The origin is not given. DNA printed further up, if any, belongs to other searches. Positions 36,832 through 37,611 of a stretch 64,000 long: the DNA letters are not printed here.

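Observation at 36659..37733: Non-canonical three-gene PIN-nuclease module (unknown 91-aa protein, PIN-like, DUF433) inserted right after leuD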

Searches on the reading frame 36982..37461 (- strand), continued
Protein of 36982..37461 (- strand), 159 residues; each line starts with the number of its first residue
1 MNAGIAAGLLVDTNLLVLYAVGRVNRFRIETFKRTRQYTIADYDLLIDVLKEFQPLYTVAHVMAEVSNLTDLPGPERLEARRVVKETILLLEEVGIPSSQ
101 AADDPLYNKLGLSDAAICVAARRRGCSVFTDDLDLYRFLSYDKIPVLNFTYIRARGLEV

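Call 35: fold_search(model_id=the predicted structure, library=pdb)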
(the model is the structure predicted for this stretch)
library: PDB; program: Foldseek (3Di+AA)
matches with E <= 10: 347; with E <= 0.001: 2
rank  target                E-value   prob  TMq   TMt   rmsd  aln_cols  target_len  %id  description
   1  5sv2                  5.8e-04  1.00  0.49  0.56   7.4       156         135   15  Toxin VapC21 from Mycobacterium tuberculosis (released 2016-09-14)
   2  1o4w                  9.7e-04  1.00  0.56  0.69   3.4       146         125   23  CRYSTAL STRUCTURE OF a PIN (PILT N-TERMINUS) DOMAIN CONTAINING PROTEIN (AF0591) FROM ARCHAEOGLOBUS FULGIDUS AT 1.90 A RE (released 2003-07-29)
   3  3ix7_A                1.5e-03  1.00  0.51  0.60   7.2       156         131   17  Crystal structure of a domain of functionally unknown protein from Thermus thermophilus HB8 (released 2009-09-22)
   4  2fe1                  1.8e-03  1.00  0.58  0.69   4.3       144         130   19  Crystal Structure of PAE0151 from Pyrobaculum aerophilum (released 2005-12-27)
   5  1v8o_C                2.5e-03  1.00  0.54  0.62   7.3       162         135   17  Crystal Structure of PAE2754 from Pyrobaculum aerophilum (released 2004-02-10)
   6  1v8o_F                2.9e-03  1.00  0.55  0.64   4.6       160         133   19  Crystal Structure of PAE2754 from Pyrobaculum aerophilum (released 2004-02-10)
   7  1v8p_B                2.9e-03  1.00  0.53  0.61   7.1       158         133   16  Crystal structure of PAE2754 from Pyrobaculum aerophilum (released 2004-02-10)
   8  1v8o_B                3.1e-03  1.00  0.53  0.62   7.0       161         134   17  Crystal Structure of PAE2754 from Pyrobaculum aerophilum (released 2004-02-10)
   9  3ix7_B                3.3e-03  1.00  0.53  0.62   5.5       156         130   17  Crystal structure of a domain of functionally unknown protein from Thermus thermophilus HB8 (released 2009-09-22)
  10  1v8p_A                3.3e-03  1.00  0.54  0.63   6.8       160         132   17  Crystal structure of PAE2754 from Pyrobaculum aerophilum (released 2004-02-10)
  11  2bsq_A                3.3e-03  1.00  0.53  0.58   4.9       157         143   16  FitAB bound to DNA (released 2006-08-24)
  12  2bsq_B                3.5e-03  1.00  0.54  0.60   4.7       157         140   17  FitAB bound to DNA (released 2006-08-24)
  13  6a7v_G                3.7e-03  1.00  0.56  0.63   4.6       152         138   16  Crystal structure of Mycobacterium tuberculosis VapBC11 toxin-antitoxin complex (released 2018-10-10)
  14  1v8o_H                4.4e-03  1.00  0.56  0.63   4.6       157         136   19  Crystal Structure of PAE2754 from Pyrobaculum aerophilum (released 2004-02-10)
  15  7vwo_A                4.9e-03  1.00  0.54  0.59   4.7       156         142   18  TA complex from Mycobacterium tuberculosis (released 2022-11-16)
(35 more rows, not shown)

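Call 54: search_protein_families(library=pfam, alignment_id=A1, max_evalue=0.01)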
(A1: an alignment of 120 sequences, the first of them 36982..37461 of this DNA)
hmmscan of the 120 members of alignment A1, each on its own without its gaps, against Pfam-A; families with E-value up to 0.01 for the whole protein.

A. member 1, window:36982-37461:- (159 aa): 1 family
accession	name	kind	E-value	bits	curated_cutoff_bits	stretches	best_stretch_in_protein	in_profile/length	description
PF01850.27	PIN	-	8.8e-05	23.5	23.6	1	49-137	28-116/120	PIN domain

B. families by the number of members that match (of 120 scanned): 9 families
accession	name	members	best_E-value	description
PF01850.27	PIN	120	2.1e-10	PIN domain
PF10130.15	PIN_2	10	0.00066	PIN domain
PF18477.7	PIN_9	9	0.00066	PIN like domain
PF18480.7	DUF5615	6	0.002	Domain of unknown function (DUF5615)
PF20698.3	PIN-TPR-GreABC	4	0.0009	PIN domain associated with the TPR-GreAB-C-PIN system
PF12813.12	XPG_I_2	4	0.0014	XPG domain containing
PF12710.13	HAD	1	0.0083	haloacid dehalogenase-like hydrolase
PF03280.19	Lipase_chap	1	0.0084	Proteobacterial lipase chaperone protein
PF02671.26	PAH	1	0.0087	Paired amphipathic helix repeat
